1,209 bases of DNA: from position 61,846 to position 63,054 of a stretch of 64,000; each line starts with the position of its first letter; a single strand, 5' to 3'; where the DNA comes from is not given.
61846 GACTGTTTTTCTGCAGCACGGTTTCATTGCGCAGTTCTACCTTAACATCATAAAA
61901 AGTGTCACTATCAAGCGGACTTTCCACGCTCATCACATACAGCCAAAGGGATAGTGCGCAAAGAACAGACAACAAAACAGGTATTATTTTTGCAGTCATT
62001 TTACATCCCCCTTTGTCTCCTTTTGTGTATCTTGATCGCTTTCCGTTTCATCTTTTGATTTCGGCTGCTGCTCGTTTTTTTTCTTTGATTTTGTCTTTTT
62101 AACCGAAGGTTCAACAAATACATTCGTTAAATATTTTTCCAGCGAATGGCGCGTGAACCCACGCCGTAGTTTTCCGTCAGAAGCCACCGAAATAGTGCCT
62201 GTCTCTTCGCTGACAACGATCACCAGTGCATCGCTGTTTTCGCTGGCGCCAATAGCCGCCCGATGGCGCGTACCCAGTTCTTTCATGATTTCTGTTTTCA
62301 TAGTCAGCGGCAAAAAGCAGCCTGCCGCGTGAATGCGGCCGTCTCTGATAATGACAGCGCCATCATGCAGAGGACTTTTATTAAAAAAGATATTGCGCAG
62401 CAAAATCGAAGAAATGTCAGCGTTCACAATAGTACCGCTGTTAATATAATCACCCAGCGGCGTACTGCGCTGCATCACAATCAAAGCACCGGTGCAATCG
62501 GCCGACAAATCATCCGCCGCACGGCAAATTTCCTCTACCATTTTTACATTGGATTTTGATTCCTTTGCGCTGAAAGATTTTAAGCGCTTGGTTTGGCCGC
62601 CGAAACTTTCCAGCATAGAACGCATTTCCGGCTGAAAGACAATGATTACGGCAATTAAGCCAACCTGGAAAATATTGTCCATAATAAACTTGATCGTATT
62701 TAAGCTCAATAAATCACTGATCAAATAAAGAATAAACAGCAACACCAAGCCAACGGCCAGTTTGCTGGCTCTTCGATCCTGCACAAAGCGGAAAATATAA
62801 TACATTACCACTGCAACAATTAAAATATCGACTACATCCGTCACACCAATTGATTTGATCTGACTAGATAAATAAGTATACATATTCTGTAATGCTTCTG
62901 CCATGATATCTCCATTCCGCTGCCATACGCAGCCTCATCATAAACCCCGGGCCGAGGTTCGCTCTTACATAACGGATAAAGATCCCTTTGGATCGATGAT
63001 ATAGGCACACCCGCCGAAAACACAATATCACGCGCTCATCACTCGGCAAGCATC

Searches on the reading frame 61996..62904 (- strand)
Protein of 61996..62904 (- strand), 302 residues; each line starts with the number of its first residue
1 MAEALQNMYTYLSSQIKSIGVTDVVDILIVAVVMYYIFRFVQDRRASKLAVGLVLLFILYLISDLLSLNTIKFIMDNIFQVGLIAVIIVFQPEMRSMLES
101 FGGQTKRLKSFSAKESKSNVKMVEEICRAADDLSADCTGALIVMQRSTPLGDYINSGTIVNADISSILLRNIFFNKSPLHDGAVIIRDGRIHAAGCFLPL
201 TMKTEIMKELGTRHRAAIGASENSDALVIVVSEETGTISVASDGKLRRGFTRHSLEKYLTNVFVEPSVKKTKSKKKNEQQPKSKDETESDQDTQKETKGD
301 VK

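Call 34: find_encoding_contigs(protein=window:61996-62904:-, flank=10000, max_places=3)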
Protein window:61996-62904:- (302 aa): no gene with exactly this product is on record in the collection.
